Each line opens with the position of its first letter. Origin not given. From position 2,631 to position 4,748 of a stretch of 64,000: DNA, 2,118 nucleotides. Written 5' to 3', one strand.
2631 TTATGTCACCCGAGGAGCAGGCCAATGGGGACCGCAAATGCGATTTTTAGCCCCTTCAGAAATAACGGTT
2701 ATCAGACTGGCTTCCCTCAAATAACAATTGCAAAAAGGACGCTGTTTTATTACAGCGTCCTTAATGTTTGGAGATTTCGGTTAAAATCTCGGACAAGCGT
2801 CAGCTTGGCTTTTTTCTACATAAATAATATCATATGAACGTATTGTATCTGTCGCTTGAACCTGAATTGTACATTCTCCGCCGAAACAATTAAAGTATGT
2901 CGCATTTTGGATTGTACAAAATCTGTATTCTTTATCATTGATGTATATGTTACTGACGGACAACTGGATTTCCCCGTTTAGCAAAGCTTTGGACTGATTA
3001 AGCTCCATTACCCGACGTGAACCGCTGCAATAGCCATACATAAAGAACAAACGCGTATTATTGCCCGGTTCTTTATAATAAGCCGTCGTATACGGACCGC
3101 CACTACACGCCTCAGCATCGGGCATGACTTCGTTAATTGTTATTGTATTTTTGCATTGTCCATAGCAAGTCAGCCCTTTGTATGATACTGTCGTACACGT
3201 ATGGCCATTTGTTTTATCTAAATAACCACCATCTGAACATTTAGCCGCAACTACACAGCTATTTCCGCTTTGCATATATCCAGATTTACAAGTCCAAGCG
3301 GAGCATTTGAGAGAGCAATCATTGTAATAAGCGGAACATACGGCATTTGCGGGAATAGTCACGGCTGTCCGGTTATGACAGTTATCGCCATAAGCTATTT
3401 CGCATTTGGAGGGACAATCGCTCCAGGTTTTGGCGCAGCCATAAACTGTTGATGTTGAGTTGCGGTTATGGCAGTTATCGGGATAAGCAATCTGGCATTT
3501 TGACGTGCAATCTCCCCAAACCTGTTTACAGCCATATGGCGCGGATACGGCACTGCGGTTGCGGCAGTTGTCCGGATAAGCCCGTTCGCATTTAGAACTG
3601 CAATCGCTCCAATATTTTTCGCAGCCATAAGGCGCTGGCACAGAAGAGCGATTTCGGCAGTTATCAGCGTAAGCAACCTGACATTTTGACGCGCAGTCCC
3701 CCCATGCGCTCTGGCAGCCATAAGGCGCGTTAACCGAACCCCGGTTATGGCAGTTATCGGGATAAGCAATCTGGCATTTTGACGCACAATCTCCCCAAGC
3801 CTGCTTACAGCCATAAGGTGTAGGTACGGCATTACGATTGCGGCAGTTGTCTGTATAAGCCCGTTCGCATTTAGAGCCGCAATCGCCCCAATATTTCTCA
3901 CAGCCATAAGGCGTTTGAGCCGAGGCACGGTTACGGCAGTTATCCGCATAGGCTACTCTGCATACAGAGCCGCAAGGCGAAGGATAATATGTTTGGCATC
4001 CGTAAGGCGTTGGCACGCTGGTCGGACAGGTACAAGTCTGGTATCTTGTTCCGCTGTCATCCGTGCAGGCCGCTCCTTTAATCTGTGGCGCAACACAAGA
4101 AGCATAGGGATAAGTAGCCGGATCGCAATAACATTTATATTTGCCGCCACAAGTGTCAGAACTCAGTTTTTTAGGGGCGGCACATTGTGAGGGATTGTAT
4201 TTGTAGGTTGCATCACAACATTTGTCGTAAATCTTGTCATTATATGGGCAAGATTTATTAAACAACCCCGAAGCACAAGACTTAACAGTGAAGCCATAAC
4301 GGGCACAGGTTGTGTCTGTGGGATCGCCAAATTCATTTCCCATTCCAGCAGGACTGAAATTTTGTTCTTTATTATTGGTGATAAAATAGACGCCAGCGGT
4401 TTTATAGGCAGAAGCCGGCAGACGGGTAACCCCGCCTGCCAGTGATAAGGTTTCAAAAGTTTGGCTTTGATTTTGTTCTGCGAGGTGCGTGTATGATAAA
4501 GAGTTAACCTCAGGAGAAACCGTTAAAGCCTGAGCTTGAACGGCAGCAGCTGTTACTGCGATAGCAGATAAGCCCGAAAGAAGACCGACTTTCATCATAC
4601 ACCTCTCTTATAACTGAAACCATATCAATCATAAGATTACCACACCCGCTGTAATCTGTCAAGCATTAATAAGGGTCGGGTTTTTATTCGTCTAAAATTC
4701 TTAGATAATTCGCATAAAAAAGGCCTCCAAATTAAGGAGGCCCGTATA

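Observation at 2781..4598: Secreted Cys-rich protein with about seven perfect-phase 93-bp tandem repeats (higher-order 279 bp)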

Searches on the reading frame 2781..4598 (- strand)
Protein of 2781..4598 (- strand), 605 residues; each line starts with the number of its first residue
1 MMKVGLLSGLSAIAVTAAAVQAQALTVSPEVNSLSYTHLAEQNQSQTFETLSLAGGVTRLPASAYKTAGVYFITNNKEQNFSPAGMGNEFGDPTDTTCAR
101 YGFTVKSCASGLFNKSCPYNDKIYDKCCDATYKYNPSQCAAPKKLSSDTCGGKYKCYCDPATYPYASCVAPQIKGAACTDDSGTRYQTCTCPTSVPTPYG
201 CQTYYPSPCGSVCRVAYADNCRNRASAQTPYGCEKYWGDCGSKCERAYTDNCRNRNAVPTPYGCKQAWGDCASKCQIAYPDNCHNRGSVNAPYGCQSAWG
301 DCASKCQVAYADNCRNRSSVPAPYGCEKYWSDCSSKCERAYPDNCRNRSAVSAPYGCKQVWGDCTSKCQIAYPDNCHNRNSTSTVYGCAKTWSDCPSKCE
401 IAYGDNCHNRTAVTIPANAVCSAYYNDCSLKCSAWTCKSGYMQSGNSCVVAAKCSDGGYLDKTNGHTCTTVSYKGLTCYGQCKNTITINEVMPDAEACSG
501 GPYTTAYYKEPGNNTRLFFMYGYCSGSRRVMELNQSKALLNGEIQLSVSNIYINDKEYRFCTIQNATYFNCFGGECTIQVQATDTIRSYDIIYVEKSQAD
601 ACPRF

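Call 4: search_protein_families(library=pfam, proteins=[window:2781-4598:-], max_evalue=10)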
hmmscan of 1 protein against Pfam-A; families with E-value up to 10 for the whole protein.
window:2781-4598:- (605 aa): 0 families
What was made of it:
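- On Lcl-type adhesin: This protein has no PF07603 hit (call 4).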

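Call 5: search_protein_families(library=ncbifam, proteins=[window:2781-4598:-], max_evalue=10)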
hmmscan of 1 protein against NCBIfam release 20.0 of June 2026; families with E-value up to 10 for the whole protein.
window:2781-4598:- (605 aa): 0 families
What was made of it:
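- Checked: No named family matches: Pfam and NCBIfam give 0 hits at E<=10 (calls 4, 5).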

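Call 10: find_homologous_proteins(query=window:2781-4598:-, max_evalue=0.001)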
Query window:2781-4598:- (605 aa): 640 proteins with E <= 0.001 among 4868 candidates; the best 120 are listed.
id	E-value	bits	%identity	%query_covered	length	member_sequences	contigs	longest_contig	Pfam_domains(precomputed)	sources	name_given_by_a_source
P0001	0.0e+0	1411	99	100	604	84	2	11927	-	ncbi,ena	-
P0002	0.0e+0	1162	94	53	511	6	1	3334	-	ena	-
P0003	1.0e-200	687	59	53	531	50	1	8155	-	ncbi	-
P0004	5.5e-186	638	90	51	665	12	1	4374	-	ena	-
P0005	1.3e-166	574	57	51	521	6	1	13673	-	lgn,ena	-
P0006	3.0e-166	573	61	49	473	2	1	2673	-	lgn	-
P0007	1.2e-163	564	61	59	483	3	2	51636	-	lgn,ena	-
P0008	1.1e-133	465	62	46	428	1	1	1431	-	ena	-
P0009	4.7e-133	463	53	48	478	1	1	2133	-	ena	-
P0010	5.6e-133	463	60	48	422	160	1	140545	-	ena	-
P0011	9.8e-133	462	61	48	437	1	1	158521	-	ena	-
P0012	1.5e-130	455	60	48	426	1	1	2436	-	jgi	-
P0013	1.5e-130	455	59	48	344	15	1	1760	-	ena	-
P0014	1.7e-130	455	62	46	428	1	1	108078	-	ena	-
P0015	2.0e-130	455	62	46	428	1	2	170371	-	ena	-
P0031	3.0e-127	444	61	54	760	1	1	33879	PF07603.18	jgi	-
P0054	1.2e-123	432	60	48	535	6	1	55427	PF07603.18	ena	-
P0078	1.4e-120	422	59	51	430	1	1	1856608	-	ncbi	ncbi:MAG: hypothetical protein ACLT2E_00585 [Alphaproteobacteria bacterium]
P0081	1.9e-120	422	61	49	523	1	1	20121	PF07603.18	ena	-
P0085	1.0e-119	419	58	51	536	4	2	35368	PF07603.18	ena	-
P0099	2.8e-115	404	59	51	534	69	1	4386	PF07603.18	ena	-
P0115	3.8e-103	364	50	56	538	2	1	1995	PF07603.18,PF12946.14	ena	-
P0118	8.9e-102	360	59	46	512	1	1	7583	PF07603.18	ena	-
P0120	1.1e-100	356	55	45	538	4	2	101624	PF07603.18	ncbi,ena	-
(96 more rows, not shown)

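Call 14: find_related_loci(query=window:2781-4598:-, collection=genome_contigs, flank=6000)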
Query window:2781-4598:- (605 aa) in genome_contigs; peptide patterns used: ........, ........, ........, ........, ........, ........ (x = any residue, [..] = any of these).
45 stretches matched a pattern; 2 encode a relative of the query (tblastn E <= 1e-3); 2 distinct loci.
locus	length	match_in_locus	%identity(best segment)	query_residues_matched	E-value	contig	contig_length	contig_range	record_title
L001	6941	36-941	66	33-455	3e-108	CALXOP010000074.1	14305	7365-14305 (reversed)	MAG: uncultured Alphaproteobacteria bacterium isolate E12__bin290 genome assembly, contig: E12__k127_1318768, whole geno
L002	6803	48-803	51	1-441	2e-71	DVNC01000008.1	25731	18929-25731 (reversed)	MAG TPA_asm: Candidatus Scatocola faecipullorum isolate ChiW3-316 ChiW3__C22931_L25731_SRR5506726, whole genome shotgun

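Call 15: find_encoding_contigs(protein=P0001, flank=6000, max_places=6)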
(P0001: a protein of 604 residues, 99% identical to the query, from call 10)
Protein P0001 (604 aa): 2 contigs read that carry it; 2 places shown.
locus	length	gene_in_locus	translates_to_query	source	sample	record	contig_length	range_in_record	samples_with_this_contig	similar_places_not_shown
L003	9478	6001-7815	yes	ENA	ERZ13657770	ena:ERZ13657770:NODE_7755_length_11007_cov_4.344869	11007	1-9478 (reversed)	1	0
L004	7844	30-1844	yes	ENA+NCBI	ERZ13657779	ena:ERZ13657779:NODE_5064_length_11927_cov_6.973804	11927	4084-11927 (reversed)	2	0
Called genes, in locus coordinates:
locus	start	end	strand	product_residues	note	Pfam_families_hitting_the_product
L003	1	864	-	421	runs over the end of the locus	PF04413:Glycos_transf_N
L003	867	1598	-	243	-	PF04028:DUF374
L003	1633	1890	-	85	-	PF01052:FliMN_C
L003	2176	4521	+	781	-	PF02190:LON_substr_bdg, PF08298:AAA_PrkA (weak), PF00004:AAA, PF07728:AAA_5, PF22667:Lon_lid, PF05362:Lon_C, PF13541:ChlI (weak)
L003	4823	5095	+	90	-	PF00216:Bac_DNA_binding, PF18291:HU-HIG, PF18175:HU-CCDC81_bac_2 (weak)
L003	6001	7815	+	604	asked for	-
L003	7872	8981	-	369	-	PF00149:Metallophos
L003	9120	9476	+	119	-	?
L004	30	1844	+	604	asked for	-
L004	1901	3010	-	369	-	PF00149:Metallophos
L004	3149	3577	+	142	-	PF00376:MerR, PF13411:MerR_1, PF09278:MerR-DNA-bind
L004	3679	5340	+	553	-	-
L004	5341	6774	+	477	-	PF00361:Proton_antipo_M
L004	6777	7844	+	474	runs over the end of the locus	PF00361:Proton_antipo_M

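Call 16: find_encoding_contigs(protein=P0002, flank=6000, max_places=6)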
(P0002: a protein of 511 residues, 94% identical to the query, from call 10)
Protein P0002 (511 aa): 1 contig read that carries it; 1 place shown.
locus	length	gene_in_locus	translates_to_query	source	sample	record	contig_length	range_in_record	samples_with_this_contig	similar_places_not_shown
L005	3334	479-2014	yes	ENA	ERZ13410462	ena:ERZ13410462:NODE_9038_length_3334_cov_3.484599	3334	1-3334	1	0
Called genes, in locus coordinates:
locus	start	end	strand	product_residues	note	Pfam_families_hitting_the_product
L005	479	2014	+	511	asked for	-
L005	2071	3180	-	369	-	PF00149:Metallophos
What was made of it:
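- L005 has only about 3.5x coverage (call 16).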

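Call 17: find_encoding_contigs(protein=P0004, flank=6000, max_places=6)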
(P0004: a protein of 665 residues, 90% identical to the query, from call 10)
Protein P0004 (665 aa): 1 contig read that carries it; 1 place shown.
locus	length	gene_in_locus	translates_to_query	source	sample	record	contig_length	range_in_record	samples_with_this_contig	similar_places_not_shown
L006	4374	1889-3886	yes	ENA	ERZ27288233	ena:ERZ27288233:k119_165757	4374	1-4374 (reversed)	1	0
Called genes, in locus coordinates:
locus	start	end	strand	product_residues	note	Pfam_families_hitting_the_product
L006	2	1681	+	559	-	?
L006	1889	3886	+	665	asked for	-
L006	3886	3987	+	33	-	-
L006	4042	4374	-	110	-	?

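Call 30: search_solved_structures(query=window:2784-4598:-, max_evalue=10, show_alignments=2)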
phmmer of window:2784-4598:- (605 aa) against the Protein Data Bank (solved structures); distinct sequences matched with E-value up to 10: 1.
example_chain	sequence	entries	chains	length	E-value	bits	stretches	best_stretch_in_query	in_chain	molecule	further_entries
9mtf_J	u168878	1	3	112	0.12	14.2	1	486-578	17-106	Light chain of Fab from porcine antibody 14-1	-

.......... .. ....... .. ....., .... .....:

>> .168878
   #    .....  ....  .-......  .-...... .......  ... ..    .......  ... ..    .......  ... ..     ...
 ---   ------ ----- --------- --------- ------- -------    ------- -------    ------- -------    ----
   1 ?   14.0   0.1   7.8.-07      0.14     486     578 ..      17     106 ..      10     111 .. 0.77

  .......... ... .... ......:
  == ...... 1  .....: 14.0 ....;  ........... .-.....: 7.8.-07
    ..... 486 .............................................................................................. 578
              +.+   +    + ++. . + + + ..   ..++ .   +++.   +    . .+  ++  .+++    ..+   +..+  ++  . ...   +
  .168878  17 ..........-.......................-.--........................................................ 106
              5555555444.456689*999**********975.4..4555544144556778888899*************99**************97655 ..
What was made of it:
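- On Any solved structure (PDB): The best phmmer hit has E 0.12, to an antibody light chain (call 30).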

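Call 32: search_protein_families(library=pfam, alignment_id=A2, max_evalue=0.01)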
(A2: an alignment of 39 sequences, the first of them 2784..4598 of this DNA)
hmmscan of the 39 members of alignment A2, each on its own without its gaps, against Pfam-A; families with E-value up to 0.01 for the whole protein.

A. member 1, window:2784-4598:- (605 aa): 0 families

B. families by the number of members that match (of 39 scanned): 2 families
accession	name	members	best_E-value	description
PF07603.17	Lcl_C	8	2.4e-11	Lcl C-terminal domain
PF12946.13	EGF_MSP1_1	5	9.8e-07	MSP1 EGF domain 1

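Call 34: predict_structure(alignment_id=A2)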
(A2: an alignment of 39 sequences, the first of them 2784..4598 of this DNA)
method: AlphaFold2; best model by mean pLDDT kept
length: 605 residues; sequences in the alignment: 39
mean_pLDDT: 53.5   pTM: 0.22
mean pLDDT of the five models: 53.5, 51.8, 50.8, 48.6, 47.4
residues with pLDDT >= 90: 1; 70-90: 166; 50-70: 154; < 50: 284
segments of 3 or more residues with pLDDT < 50: 1-134, 148-153, 169-172, 451-547, 552-554, 564-575, 579-589, 598-605
pLDDT, mean of each block of 10 residues (from residue 1): 30 27 26 29 33 37 39 37 36 36 37 32 35 49 53 53 50 52 53 70 65 74 70 71 70 58 62 64 62 66 68 69 74 76 70 78 77 79 80 82 82 83 85 81 67 42 40 44 31 29 31 28 28 29 47 52 49 48 44 52 38
secondary structure, 60 per line:
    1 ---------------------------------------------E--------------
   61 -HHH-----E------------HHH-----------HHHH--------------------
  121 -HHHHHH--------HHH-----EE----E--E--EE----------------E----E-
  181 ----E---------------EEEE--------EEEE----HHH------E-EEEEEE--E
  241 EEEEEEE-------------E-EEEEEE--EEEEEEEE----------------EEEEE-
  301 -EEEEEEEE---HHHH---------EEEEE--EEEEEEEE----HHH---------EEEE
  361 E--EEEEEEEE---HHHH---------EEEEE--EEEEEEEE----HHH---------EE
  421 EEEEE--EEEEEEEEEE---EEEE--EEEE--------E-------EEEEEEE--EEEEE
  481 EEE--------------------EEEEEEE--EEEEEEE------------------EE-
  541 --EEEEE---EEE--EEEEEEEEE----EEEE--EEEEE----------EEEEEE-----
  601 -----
elements in order: H97-100 H122-127 E201-204 E213-216 E232-237 E240-247 E263-268 E271-278 E295-299 E302-309 H313-316 E326-330 E333-340 E357-361 E364-371 H375-378 E388-392 E395-402 E419-425 E428-437 E441-444 E447-450 E467-473 E476-483 E504-510 E513-519 E543-547 E551-553 E556-564 E569-572 E575-579 E590-595
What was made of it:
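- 2784..3251 (-): C-terminal head domain, aa 450-605. It is mostly beta, has 11 Cys and ends in ...ACPRF. It is one of at least 34 head types in the family and its function is unknown. The AF2 model has low confidence here (call 34).
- The full-length model puts the other units at pLDDT 65-85 with the same pattern (call 34).
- Tried and rejected: It was too poor in the N- and C-terminal domains to use there (call 34).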

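Call 35: search_protein_representatives(protein=window:2784-4598:-)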
Query: 605 residues. Proteins with E-value up to 0.001 (for the whole library): 161; up to 1e-10: 102; up to 1e-30: 38. The best 150 are listed.
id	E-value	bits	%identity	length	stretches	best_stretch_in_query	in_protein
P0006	9.5e-167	572.8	60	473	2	20-286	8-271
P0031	9.7e-128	444.0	65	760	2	2-289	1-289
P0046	4.3e-125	435.2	59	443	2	25-319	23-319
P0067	4.9e-122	425.1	65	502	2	35-289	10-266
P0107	2.5e-113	396.4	52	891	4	133-290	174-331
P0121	1.5e-96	341.0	51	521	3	136-325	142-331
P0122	5.8e-96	339.0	58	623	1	6-283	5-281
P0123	2.7e-93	330.2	60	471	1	24-280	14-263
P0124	4.9e-90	319.4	50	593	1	47-404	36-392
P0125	2.7e-87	310.4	60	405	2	16-224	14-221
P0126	1.3e-77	278.4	48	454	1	62-399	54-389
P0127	3.1e-72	260.6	58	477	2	33-221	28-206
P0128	8.7e-72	259.1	46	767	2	138-378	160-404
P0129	1.6e-69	251.7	49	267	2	6-224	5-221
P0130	1.2e-60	222.3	51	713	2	139-348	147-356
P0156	2.1e-28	115.8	38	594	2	139-501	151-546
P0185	2.3e-19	86.0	40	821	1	4-193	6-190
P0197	1.6e-16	76.6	40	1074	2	8-194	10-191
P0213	3.8e-11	58.8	35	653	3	353-451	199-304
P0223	1.5e-09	53.6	43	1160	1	332-433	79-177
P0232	2.1e-07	46.4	38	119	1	54-157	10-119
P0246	3.6e-06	42.4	36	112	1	67-156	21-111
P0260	3.5e-05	39.1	40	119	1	83-156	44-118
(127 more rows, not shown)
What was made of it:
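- On The undescribed family itself (leader + N-domain + PYGC units + cap + head): 640 homologues were found in the 5.8-billion-sequence set, and 161 clusters at 50% identity among 1.84 billion proteins (calls 10, 35).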

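Call 40: search_protein_families(library=pfam, alignment_id=A3, max_evalue=0.001)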
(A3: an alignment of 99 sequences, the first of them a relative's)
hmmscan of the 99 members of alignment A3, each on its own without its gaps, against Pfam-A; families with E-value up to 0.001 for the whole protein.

A. member 1, P0121 (521 aa): 0 families

B. families by the number of members that match (of 99 scanned): 7 families
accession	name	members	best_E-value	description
PF07603.17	Lcl_C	6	6.4e-20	Lcl C-terminal domain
PF03382.20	DUF285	3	4.5e-11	Mycoplasma protein of unknown function, DUF285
PF12810.13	ALK_LTK_GRD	1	3e-31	ALK/LTK, Glycine-rich domain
PF13306.12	LRR_5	1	1.2e-05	BspA type Leucine rich repeat region (6 copies)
PF18911.6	PKD_4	1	2.4e-05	PKD domain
PF12946.13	EGF_MSP1_1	1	3.5e-05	MSP1 EGF domain 1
PF20585.4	Pectate_lyase_5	1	0.00017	Putative pectate lyase-like adhesive domain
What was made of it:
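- On Lcl-type adhesin: Eight of 39 and six of 99 relatives do (calls 32, 40).
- On Polymorphic toxin system: No toxin families appear among the head hits (calls 32, 40).
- Heads of relatives hit Lcl_C/DUF1566, BspA-type LRR_5, DUF285, PKD and a pectate-lyase-like adhesive domain (calls 32, 40). The heads that hit anything hit adhesin-type domains (calls 32, 40). The heads in relatives are extracellular-type binding domains (calls 32, 40).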

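Call 41: list_cluster_members(proteins=[P0001, P0002, P0004, P0003, P0005])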
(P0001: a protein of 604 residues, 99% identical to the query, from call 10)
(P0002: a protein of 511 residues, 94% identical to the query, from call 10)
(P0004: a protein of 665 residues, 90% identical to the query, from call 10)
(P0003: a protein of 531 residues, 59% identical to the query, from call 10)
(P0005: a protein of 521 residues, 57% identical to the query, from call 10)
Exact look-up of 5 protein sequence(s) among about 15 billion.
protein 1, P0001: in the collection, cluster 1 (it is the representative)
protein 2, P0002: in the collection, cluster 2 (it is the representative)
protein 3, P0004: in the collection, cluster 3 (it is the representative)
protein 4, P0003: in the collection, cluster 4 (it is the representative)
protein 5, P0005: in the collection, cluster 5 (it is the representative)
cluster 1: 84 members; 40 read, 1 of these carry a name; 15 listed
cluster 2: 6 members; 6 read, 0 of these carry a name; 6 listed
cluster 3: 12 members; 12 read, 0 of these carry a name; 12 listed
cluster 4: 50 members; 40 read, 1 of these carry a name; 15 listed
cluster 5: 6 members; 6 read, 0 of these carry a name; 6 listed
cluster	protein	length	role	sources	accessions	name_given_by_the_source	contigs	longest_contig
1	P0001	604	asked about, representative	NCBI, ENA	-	-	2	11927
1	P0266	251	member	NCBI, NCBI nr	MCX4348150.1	MAG: hypothetical protein OSJ76_00005, partial [Alphaproteobacteria bacterium] | hypothetical protein [Alphaproteobacteria bacterium]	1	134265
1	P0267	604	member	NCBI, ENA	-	-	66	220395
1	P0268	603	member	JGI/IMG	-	-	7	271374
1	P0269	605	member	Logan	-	-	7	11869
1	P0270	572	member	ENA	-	-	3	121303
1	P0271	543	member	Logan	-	-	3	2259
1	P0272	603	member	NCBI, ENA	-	-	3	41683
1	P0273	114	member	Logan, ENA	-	-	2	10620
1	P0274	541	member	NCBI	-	-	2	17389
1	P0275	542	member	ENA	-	-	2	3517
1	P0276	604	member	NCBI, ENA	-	-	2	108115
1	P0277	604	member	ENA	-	-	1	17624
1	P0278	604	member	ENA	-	-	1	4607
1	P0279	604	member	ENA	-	-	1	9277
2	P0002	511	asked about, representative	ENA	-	-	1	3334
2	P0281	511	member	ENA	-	-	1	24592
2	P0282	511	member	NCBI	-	-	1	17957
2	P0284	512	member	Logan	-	-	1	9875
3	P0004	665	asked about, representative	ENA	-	-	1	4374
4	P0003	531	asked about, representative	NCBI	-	-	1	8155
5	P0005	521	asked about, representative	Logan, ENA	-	-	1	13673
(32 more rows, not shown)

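Call 43: find_encoding_contigs(protein=P0282, flank=3000, max_places=2)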
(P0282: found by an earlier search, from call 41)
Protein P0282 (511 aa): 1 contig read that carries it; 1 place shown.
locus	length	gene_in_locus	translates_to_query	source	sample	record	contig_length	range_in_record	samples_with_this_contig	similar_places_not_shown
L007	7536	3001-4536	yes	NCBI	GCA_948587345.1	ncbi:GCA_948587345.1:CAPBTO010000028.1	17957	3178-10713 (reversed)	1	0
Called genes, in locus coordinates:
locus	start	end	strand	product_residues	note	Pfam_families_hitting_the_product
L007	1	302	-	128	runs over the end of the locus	-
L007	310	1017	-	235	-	-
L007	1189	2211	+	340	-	-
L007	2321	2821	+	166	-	-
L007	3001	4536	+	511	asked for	-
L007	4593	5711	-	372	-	-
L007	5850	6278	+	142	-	PF00376:MerR, PF13411:MerR_1, PF09278:MerR-DNA-bind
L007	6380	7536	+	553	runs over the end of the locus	-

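Call 44: find_encoding_contigs(protein=P0270, flank=3000, max_places=3)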
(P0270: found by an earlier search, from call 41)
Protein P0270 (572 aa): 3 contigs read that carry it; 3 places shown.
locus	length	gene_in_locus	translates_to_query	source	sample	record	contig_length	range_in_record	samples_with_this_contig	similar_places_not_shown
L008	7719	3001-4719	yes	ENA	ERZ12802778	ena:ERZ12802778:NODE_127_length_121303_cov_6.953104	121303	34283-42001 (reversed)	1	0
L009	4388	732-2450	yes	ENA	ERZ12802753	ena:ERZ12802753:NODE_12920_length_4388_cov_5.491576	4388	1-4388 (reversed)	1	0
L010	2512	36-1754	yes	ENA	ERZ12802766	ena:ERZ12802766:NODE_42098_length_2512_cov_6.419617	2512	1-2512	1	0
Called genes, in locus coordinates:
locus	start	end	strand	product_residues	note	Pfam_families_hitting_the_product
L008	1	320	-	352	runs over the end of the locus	PF13524:Glyco_trans_1_2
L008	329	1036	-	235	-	-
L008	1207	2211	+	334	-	-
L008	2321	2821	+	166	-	-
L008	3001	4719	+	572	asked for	-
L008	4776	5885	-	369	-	PF00149:Metallophos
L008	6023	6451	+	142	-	PF00376:MerR, PF13411:MerR_1, PF09278:MerR-DNA-bind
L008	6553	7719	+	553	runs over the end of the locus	-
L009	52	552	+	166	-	-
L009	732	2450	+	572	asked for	-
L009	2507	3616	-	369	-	PF00149:Metallophos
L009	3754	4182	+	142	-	PF00376:MerR, PF13411:MerR_1, PF09278:MerR-DNA-bind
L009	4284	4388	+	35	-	?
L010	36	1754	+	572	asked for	-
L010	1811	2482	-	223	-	PF00149:Metallophos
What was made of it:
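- P0270 was recovered in three separate assemblies, one of them a 121-kb contig (call 44).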
